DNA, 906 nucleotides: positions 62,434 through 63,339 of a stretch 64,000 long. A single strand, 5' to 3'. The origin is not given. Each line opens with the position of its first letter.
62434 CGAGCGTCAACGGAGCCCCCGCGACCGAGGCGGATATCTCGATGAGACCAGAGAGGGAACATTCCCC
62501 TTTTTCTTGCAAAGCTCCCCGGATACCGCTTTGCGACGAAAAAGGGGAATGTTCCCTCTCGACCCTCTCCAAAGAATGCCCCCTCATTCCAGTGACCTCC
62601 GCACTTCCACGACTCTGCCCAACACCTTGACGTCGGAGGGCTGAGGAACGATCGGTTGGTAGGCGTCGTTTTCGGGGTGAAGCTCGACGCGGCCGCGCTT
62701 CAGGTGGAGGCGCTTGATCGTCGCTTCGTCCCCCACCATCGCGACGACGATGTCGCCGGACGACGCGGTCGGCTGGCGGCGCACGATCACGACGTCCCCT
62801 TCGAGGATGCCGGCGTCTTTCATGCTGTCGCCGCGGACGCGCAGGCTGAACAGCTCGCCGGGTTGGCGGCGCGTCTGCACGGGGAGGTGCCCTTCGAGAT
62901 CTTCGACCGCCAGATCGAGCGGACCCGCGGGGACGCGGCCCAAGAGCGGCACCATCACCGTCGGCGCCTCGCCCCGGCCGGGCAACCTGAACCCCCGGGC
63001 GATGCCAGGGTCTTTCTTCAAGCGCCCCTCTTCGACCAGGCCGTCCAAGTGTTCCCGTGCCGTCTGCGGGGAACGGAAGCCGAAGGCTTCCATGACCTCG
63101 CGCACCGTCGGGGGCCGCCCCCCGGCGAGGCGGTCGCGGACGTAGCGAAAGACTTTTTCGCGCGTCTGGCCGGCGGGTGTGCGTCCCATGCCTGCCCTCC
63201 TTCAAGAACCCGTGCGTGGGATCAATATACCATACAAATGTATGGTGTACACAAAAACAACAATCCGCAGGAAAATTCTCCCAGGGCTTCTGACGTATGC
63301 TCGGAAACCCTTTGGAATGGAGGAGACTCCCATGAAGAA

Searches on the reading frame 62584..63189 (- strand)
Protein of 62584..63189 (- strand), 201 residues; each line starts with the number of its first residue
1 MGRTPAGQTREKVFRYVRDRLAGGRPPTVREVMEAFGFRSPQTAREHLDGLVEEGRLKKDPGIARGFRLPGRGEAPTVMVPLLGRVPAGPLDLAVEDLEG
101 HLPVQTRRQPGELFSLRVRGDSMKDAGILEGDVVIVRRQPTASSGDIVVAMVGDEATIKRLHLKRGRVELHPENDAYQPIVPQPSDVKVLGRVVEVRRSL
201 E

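Call 9: search_protein_families(library=ncbifam, proteins=[window:62584-63189:-])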
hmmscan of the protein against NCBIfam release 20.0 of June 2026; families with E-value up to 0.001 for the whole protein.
window:62584-63189:- (201 aa): 2 families
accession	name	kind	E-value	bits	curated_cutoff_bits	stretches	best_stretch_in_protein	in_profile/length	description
TIGR00498.1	lexA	equivalog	4.9e-50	169.9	110.95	1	10-200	8-202/203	transcriptional repressor LexA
NF007621.2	PRK10276.1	subfamily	1.2e-21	76.9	110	1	109-195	25-112/115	translesion error-prone DNA polymerase V autoproteolytic subunit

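Call 10: search_protein_families(library=pfam, proteins=[window:62584-63189:-])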
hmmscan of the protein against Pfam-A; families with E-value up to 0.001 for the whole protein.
window:62584-63189:- (201 aa): 2 families
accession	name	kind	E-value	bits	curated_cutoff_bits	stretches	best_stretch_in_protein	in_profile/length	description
PF00717.28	Peptidase_S24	-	2.8e-30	104.8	23.3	1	81-194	1-116/116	Peptidase S24-like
PF01726.22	LexA_DNA_bind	-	3.9e-11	43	23.7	1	11-66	9-65/65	LexA DNA binding domain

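Call 11: find_homologous_proteins(query=window:62584-63189:-, max_evalue=1e-20)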
Query window:62584-63189:- (201 aa): 7140 proteins with E <= 1e-20 among 8000 candidates; the best 120 are listed.
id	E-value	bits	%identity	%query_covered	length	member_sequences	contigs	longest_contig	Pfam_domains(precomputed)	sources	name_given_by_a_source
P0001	3.8e-124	430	100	100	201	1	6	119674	PF00717.29,PF01726.23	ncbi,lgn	-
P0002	2.0e-114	398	92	100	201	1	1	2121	PF00717.29,PF01726.23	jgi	-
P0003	1.2e-113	396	92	100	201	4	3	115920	PF00717.29,PF01726.23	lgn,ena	-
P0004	1.3e-113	396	91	100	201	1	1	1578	PF00717.29,PF01726.23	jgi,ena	-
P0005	6.4e-113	394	90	100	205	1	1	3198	PF00717.29,PF01726.23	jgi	jgi:repressor LexA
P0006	9.6e-113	393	90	100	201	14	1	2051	PF00717.29,PF01726.23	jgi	jgi:repressor LexA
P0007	2.0e-112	392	89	100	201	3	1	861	PF00717.29,PF01726.23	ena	-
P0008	2.4e-112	392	89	100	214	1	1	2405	PF00717.29,PF01726.23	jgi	jgi:repressor LexA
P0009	2.5e-112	392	89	100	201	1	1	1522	PF00717.29,PF01726.23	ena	-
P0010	2.9e-112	391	89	100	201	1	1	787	PF00717.29,PF01726.23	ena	-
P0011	6.4e-112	390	89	100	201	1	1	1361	PF00717.29,PF01726.23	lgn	-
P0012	7.3e-112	390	88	100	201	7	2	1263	PF00717.29,PF01726.23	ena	-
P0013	8.8e-112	390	89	100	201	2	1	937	PF00717.29,PF01726.23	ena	-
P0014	1.2e-111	389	88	100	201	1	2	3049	PF00717.29,PF01726.23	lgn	-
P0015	2.2e-111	389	88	100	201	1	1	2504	PF00717.29,PF01726.23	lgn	-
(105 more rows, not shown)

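Call 14: find_related_loci(query=A1, collection=genome_contigs, flank=10000)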
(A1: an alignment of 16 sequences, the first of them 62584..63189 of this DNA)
Query A1 (201 aa) in genome_contigs; peptide patterns used: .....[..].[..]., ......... (x = any residue, [..] = any of these).
208 stretches matched a pattern; 88 encode a relative of the query (tblastn E <= 1e-3); the best 80 are kept; 80 distinct loci.
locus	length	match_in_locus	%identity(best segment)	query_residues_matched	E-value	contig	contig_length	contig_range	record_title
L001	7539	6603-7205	88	1-201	5e-114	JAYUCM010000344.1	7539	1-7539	MAG: Acidobacteriota bacterium isolate GFS_6979 GFS_6979_343, whole genome shotgun sequence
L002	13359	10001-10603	87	1-201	1e-112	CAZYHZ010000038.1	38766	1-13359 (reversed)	MAG TPA_asm: uncultured Acidobacteriota bacterium isolate binchicken_co185_43 genome assembly, contig: NODE_1311_length_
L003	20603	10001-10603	86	1-201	6e-112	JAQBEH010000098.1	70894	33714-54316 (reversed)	MAG: Acidobacteriota bacterium isolate MAG_424_bin-23 424_bin-23_ctg-098, whole genome shotgun sequence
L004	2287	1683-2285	82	1-201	2e-110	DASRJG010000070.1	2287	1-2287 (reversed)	MAG TPA_asm: Candidatus Polarisedimenticolaceae bacterium isolate SMAG_U10130 k141_2054303, whole genome shotgun sequenc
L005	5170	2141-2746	78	1-201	5e-99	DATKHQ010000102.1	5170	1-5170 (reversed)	MAG TPA_asm: Candidatus Sulfotelmatobacter sp. isolate SMAG_U14581 k141_1720489, whole genome shotgun sequence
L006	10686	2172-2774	87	1-201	4e-113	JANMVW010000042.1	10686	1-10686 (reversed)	MAG: Acidobacteriota bacterium isolate OTE_88_metabat_458 OTE_88_k141_2149662, whole genome shotgun sequence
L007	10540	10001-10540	81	1-179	1e-93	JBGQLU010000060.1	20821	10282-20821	MAG: Acidobacteriota bacterium isolate OBJ2_061818_050_30 k141_2034554_length_20821_cov_10.9324, whole genome shotgun se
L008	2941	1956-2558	73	1-200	2e-92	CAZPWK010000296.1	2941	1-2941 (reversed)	MAG TPA_asm: uncultured Acidobacteriota bacterium isolate binchicken_co342_102 genome assembly, contig: NODE_19079_lengt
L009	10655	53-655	72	1-201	4e-90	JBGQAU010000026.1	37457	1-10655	MAG: Acidobacteriota bacterium isolate OBJ2_061818_130_23 k141_1007846_length_37457_cov_12.0003, whole genome shotgun se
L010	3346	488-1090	70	1-201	1e-89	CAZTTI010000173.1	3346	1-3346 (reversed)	MAG TPA_asm: uncultured Solibacteraceae bacterium isolate binchicken_co31_437 genome assembly, contig: k141_4592297, who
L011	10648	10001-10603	73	1-201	4e-88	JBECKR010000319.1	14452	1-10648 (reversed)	MAG: Acidobacteriota bacterium isolate ETDI10 k127_5177139, whole genome shotgun sequence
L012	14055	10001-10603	73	1-200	7e-88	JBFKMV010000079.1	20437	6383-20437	MAG: Candidatus Polarisedimenticolaceae bacterium isolate Mix_sand22.2022.08.D.57 k141_1961466_length_20437_cov_14.0431,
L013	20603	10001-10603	71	1-200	1e-87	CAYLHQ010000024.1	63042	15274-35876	MAG TPA_asm: uncultured Acidobacteriota bacterium isolate binchicken_co274_272 genome assembly, contig: NODE_1186_length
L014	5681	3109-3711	70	1-200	1e-86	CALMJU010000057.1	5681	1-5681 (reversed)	MAG TPA_asm: uncultured Acidobacteria bacterium isolate SRR8859388_bin.2_CONCOCT_v1.1_MAG genome assembly, contig: ERZ16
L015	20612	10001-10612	70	1-201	1e-86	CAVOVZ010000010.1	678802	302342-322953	MAG: Terriglobia bacterium isolate MFD00032.bin.1.110 genome assembly, contig: contig_14128, whole genome shotgun sequen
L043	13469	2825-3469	60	1-201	7e-74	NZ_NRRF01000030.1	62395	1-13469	Thiocystis violacea strain DSM 208 scaffold0030, whole genome shotgun sequence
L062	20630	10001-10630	59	1-200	2e-69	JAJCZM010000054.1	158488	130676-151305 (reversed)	MAG: Deltaproteobacteria bacterium isolate OFTM64 OFTM64_53, whole genome shotgun sequence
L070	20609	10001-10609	60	1-201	1e-67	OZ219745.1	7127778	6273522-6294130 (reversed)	MAG: Vicinamibacterales bacterium isolate d5a9b4ee-eb88-4731-bb2c-80bf662b4d04 genome assembly, chromosome: 2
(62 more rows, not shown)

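Call 36: search_protein_families(library=ncbifam, proteins=[L043:10308-13403:+, L062:17366-20533:+, L070:12204-13259:+, L070:13288-14811:+, L070:14697-18116:+, L062:15651-17276:+, L062:14282-15541:+, L043:3523-4212:+, L043:4190-5674:+, L062:10554-11387:+], max_evalue=0.00001)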
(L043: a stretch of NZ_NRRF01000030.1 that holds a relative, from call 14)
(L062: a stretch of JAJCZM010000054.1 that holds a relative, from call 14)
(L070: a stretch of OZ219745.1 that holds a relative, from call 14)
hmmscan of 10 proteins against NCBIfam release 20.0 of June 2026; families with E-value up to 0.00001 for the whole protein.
L043:10308-13403:+ (1031 aa): 14 families
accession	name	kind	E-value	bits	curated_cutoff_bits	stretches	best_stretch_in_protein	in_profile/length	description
NF004225.0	PRK05672.1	subfamily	0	1339.3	939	1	4-1031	9-1047/1047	error-prone DNA polymerase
NF004226.0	PRK05673.1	equivalog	2.2e-202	674.9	1002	1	2-1014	7-1062/1146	DNA polymerase III subunit alpha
TIGR00594.1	polc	superfamily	2e-178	595.6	434.35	1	2-889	2-916/1022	DNA polymerase III subunit alpha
NF005298.0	PRK06826.1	equivalog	1.5e-174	582.6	1260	1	4-863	8-891/1151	DNA polymerase III subunit alpha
NF005377.0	PRK06920.1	equivalog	1.1e-144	483.8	1806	1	3-1008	5-1017/1108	DNA polymerase III subunit alpha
NF005617.0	PRK07374.1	equivalog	3.2e-128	429.4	1653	1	2-861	4-901/1170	DNA polymerase III subunit alpha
NF005582.0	PRK07279.1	equivalog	2e-116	390.3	1279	1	171-1010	143-960/1033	DNA polymerase III subunit alpha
NF004550.0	PRK05898.1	equivalog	7.2e-110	368.7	1182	1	183-851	142-806/971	DNA polymerase III subunit alpha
NF005516.0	PRK07135.1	equivalog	2.6e-108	363.5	1084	2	224-853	180-811/974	DNA polymerase III DnaE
NF007079.0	PRK09532.1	equivalog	1.1e-90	305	1525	1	2-717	4-776/876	DNA polymerase III subunit alpha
NF001688.0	PRK00448.1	equivalog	1.2e-26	92.6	873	1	761-863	1348-1444/1445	PolC-type DNA polymerase III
TIGR01405.1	polC_Gram_pos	equivalog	1.9e-21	75.6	1043.45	1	759-858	1113-1206/1211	DNA polymerase III subunit alpha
NF005616.0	PRK07373.1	equivalog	1.7e-17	63.1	646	1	717-860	38-178/449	DNA polymerase III subunit alpha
NF041577.1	nside_bi_sphtase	equivalog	4.9e-11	42.3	400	1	3-69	5-69/276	3',5'-nucleoside bisphosphate phosphatase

L062:17366-20533:+ (1055 aa): 14 families
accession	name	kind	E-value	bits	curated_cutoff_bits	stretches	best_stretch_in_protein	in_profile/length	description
NF004225.0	PRK05672.1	subfamily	0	1353.3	939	1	2-1055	4-1047/1047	error-prone DNA polymerase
NF004226.0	PRK05673.1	equivalog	2.3e-209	698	1002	1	3-1038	5-1060/1146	DNA polymerase III subunit alpha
TIGR00594.1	polc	superfamily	8.2e-188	626.6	434.35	1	4-1000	1-1022/1022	DNA polymerase III subunit alpha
NF005298.0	PRK06826.1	equivalog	9.9e-184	613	1260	1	3-1037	4-1069/1151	DNA polymerase III subunit alpha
NF005377.0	PRK06920.1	equivalog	7.9e-152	507.4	1806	1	4-791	3-798/1108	DNA polymerase III subunit alpha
NF005617.0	PRK07374.1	equivalog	1.1e-136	457.4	1653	1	3-792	2-832/1170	DNA polymerase III subunit alpha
NF005516.0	PRK07135.1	equivalog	2.1e-114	383.7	1084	2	241-791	195-750/974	DNA polymerase III DnaE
NF005582.0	PRK07279.1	equivalog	4.9e-113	379.1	1279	1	6-796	4-751/1033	DNA polymerase III subunit alpha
NF004550.0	PRK05898.1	equivalog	2.1e-105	353.9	1182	1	220-793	176-748/971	DNA polymerase III subunit alpha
NF007079.0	PRK09532.1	equivalog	2.8e-105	353.4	1525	1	3-757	2-812/876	DNA polymerase III subunit alpha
NF001688.0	PRK00448.1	equivalog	1.4e-26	92.4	873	2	75-358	616-913/1445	PolC-type DNA polymerase III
TIGR01405.1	polC_Gram_pos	equivalog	2e-23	82.1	1043.45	1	6-81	106-181/1211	DNA polymerase III subunit alpha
NF005616.0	PRK07373.1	equivalog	3.1e-09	35.9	646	0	719-787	38-106/449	DNA polymerase III subunit alpha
NF041577.1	nside_bi_sphtase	equivalog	1.6e-08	34.1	400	1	5-77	4-74/276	3',5'-nucleoside bisphosphate phosphatase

L070:12204-13259:+ (351 aa): 0 families

L070:13288-14811:+ (507 aa): 0 families

L070:14697-18116:+ (1139 aa): 15 families
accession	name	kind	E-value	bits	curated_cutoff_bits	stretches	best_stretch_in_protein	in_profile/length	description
NF004225.0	PRK05672.1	subfamily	0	1333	939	1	2-1139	5-1047/1047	error-prone DNA polymerase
NF004226.0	PRK05673.1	equivalog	5.6e-195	650.4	1002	1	1-973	4-893/1146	DNA polymerase III subunit alpha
TIGR00594.1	polc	superfamily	2.4e-173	578.7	434.35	1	3-825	1-813/1022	DNA polymerase III subunit alpha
NF005298.0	PRK06826.1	equivalog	6.2e-170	567.3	1260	2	112-827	88-816/1151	DNA polymerase III subunit alpha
NF005377.0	PRK06920.1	equivalog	2.2e-135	452.9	1806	2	100-829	66-796/1108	DNA polymerase III subunit alpha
NF005617.0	PRK07374.1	equivalog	4.9e-129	432.1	1653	2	114-828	87-828/1170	DNA polymerase III subunit alpha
NF005582.0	PRK07279.1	equivalog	4.7e-103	346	1279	1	218-819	149-734/1033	DNA polymerase III subunit alpha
NF004550.0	PRK05898.1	equivalog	3.5e-98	330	1182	1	270-829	187-744/971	DNA polymerase III subunit alpha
NF005516.0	PRK07135.1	equivalog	1e-97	328.4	1084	1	279-822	195-741/974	DNA polymerase III DnaE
NF007079.0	PRK09532.1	equivalog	2.9e-95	320.3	1525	2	114-760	85-777/876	DNA polymerase III subunit alpha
NF001688.0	PRK00448.1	equivalog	7.7e-26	90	873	2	4-81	339-417/1445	PolC-type DNA polymerase III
TIGR01405.1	polC_Gram_pos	equivalog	6.4e-20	70.5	1043.45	1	4-75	105-177/1211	DNA polymerase III subunit alpha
NF041577.1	nside_bi_sphtase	equivalog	4.8e-12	45.6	400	1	3-70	3-68/276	3',5'-nucleoside bisphosphate phosphatase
NF005616.0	PRK07373.1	equivalog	1.5e-08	33.6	646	0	759-827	38-106/449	DNA polymerase III subunit alpha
NF047791.1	RNaseRnm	equivalog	3.2e-06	26.6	375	1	16-69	13-68/275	RNase RNM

L062:15651-17276:+ (541 aa): 0 families

L062:14282-15541:+ (419 aa): 2 families
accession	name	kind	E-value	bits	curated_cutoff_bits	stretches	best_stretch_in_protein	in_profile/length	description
TIGR04357.1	CofD_rel_GAK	hypoth_equivalog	4.2e-144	480.4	340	1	50-417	1-368/368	GAK system CofD-like protein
TIGR01826.1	CofD_related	subfamily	5.8e-37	127.8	196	2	179-397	77-286/310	uridine diphosphate-N-acetylglucosamine-binding protein YvcK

L043:3523-4212:+ (229 aa): 2 families
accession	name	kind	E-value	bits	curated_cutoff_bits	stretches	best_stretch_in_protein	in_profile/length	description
NF033429.2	ImuA_translesion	equivalog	8.2e-08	32.4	150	1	64-208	44-178/181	translesion DNA synthesis-associated protein ImuA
TIGR02012.1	tigrfam_recA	equivalog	2.1e-07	30.6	325.3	1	54-141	54-140/321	recombinase RecA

L043:4190-5674:+ (494 aa): 3 families
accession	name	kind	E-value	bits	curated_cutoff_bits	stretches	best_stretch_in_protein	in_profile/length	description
NF003015.0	PRK03858.1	subfamily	1.3e-09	37.7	367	1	15-380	20-385/399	DNA polymerase IV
NF002677.0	PRK02406.1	equivalog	3.5e-09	36.2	256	1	7-345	11-347/357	DNA polymerase IV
NF002848.0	PRK03103.1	subfamily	4.7e-08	31.9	381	1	16-235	18-242/410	DNA polymerase IV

L062:10554-11387:+ (277 aa): 0 families

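Call 38: search_dna_similar(query=window:62584-63189:-, collection=plasmids, mode=protein, max_rows=40, max_evalue=1e-20)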
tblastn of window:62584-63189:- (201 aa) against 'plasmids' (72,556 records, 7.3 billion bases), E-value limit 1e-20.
Records with a match: 89; places in all: 93; records where one place covers at least 80% of the query: 87.
Best place of each record, by identity: <60% 89.
By first word of the organism name: Streptomyces 46; Escherichia 5; Kitasatospora 3; Bacillus 3; Klebsiella 3; Pasteurella 3; Candidatus 2; Listeria 2; Proteus 2; Ralstonia 2; and 18 more.
By predicted mobility (MOB-suite, as given by PLSDB): non-mobilizable 76; mobilizable 13.
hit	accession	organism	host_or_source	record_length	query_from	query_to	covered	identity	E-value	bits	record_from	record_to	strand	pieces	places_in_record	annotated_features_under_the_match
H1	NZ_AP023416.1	Vescimonas fastidiosa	Homo sapiens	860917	1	199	99%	41.2%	2e-35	138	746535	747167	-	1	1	lexA: transcriptional repressor LexA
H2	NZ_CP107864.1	Streptomyces europaeiscabiei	-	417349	10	200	95%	42.9%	2e-29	121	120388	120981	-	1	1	lexA: transcriptional repressor LexA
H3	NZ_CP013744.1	Streptomyces sp. CdTB01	soil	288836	24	200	88%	45.7%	8e-30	122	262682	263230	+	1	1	lexA: transcriptional repressor LexA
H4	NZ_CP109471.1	Streptomyces sp. NBC_01462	-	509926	12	200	94%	42.2%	2e-27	115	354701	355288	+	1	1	lexA: transcriptional repressor LexA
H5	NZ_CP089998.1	Cytobacillus spongiae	sponge,Pure culture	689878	1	200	100%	39.7%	2e-32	130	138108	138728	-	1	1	lexA: transcriptional repressor LexA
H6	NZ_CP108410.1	Kitasatospora sp. NBC_01300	-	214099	13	200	94%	42.2%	2e-31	127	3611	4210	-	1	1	lexA: transcriptional repressor LexA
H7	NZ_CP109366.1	Streptomyces sp. NBC_01558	-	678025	2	200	99%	39.3%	1e-27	116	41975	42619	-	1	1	lexA: transcriptional repressor LexA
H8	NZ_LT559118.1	Nonomuraea gerenzanensis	-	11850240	1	192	96%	40.7%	8e-26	110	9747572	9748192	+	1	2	none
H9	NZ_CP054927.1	Streptomyces microflavus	Single cell,soil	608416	24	200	88%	44.0%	1e-29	121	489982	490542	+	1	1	lexA: transcriptional repressor LexA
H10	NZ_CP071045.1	Streptomyces sp. CA-256286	sediment,muddy soil from torrent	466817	24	200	88%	44.0%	2e-29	121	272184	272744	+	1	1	lexA: transcriptional repressor LexA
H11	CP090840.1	Streptomyces viridifaciens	Whole organism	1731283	12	200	94%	41.2%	6e-30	122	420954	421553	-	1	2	lexA: transcriptional repressor LexA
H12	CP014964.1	Geobacter anodireducens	-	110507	10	201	96%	40.5%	1e-35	139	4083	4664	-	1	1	LexA family transcriptional regulator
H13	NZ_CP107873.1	Streptomyces virginiae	-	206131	24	200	88%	43.9%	6e-29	119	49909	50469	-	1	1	lexA: transcriptional repressor LexA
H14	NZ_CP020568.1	Kitasatospora aureofaciens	whole organism,soil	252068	12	200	94%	41.1%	1e-31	127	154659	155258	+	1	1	lexA: transcriptional repressor LexA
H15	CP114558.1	Candidatus Manganitrophus sp.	activated carbon metagenome,metagenomic ...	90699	24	198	87%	44.1%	1e-27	115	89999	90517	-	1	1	lexA: transcriptional repressor LexA | hypothetical protein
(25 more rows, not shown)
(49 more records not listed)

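Call 73: search_solved_structures(query=window:62584-63189:-, show_alignments=2, max_evalue=1e-10)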
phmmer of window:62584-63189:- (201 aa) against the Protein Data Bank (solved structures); distinct sequences matched with E-value up to 1e-10: 20.
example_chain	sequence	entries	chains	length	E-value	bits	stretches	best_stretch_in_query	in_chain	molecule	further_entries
7b5g_A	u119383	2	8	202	2.8e-34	122.1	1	10-182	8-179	LexA repressor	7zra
7ocj_A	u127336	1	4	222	3.3e-34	121.9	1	10-182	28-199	LexA repressor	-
1jhh_A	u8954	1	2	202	7.6e-34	120.7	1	10-182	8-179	LEXA REPRESSOR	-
8trg_I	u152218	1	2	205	1.9e-33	119.4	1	10-182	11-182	LexA repressor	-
3jso_A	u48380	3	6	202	1.9e-33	119.4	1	10-182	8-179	LexA repressor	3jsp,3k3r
1jhf_A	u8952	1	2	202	2.4e-33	119.1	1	10-182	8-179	LEXA REPRESSOR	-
8s7g_A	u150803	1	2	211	3.4e-28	102.2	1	23-182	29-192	LexA repressor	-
3k2z_A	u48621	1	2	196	1.4e-24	90.5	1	10-199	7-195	LexA repressor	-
1jhc_A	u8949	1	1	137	2e-20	76.9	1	80-182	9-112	LEXA REPRESSOR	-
8gms_A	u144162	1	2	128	4.4e-19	72.5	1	80-182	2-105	LexA repressor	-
6a2q_A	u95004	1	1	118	1.4e-18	70.8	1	89-198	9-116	LexA repressor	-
6a2r_A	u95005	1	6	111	1.6e-18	70.7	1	93-198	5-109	LexA repressor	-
6a2s_A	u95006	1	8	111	4.1e-18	69.3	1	93-198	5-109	LexA repressor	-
6a2t_A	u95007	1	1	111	1.1e-17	68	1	93-198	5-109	LexA repressor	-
1jhe_A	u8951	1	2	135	1.1e-17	68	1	80-182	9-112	LEXA REPRESSOR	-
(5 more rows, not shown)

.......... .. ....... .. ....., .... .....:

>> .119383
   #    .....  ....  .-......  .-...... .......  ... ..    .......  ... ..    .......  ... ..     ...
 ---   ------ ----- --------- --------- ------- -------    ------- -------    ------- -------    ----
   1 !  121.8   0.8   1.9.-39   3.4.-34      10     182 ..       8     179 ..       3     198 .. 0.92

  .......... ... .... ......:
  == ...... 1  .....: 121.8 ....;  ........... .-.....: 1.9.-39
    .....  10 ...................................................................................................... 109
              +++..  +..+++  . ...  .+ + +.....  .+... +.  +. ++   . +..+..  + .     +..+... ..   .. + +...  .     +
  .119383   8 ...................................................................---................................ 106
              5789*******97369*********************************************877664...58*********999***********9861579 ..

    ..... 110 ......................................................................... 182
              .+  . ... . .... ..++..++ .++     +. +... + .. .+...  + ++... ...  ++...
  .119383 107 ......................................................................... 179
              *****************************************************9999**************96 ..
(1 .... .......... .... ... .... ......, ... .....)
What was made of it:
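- Closest known: Escherichia coli SOS box, CTGT-N8-ACAG. Same: The window LexA aligns with the E. coli LexA structures over residues 10-182 (call 73).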

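Call 86: find_encoding_contigs(protein=P0001, flank=6000, max_places=3)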
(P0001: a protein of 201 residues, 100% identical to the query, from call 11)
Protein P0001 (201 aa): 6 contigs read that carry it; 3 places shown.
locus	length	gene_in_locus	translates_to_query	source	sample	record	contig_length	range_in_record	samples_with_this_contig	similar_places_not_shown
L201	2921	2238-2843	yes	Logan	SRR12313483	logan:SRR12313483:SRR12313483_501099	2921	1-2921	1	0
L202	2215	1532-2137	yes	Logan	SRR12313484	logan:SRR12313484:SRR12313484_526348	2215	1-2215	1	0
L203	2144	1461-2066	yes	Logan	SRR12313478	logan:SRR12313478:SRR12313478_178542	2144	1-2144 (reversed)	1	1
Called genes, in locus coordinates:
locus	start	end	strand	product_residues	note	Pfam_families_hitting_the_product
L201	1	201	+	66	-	?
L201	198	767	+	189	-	-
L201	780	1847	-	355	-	PF13428:TPR_14 (faint), PF14559:TPR_19 (faint), PF21033:RMD1-3 (weak), PF13431:TPR_17 (faint), PF13174:TPR_6 (faint)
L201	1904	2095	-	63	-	-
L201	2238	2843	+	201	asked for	PF01726:LexA_DNA_bind, PF00717:Peptidase_S24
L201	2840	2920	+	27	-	?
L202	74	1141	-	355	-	PF13428:TPR_14 (faint), PF14559:TPR_19 (faint), PF21033:RMD1-3 (weak), PF13431:TPR_17 (faint), PF13174:TPR_6 (faint)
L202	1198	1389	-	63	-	-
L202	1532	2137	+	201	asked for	PF01726:LexA_DNA_bind, PF00717:Peptidase_S24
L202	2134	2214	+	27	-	?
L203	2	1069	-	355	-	PF13428:TPR_14 (faint), PF14559:TPR_19 (faint), PF21033:RMD1-3 (weak), PF13431:TPR_17 (faint), PF13174:TPR_6 (faint)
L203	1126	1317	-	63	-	-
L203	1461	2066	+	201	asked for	PF01726:LexA_DNA_bind, PF00717:Peptidase_S24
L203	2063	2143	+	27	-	?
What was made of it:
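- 61955..62587 (-): imuA, at most 210 aa. The ATG at 62587 overlaps the lexA stop codon (ATGA). The true start is uncertain, because residues 13-37 are encoded by a palindromic repeat element. Independent gene calls start the next gene on the lexA stop (call 86).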
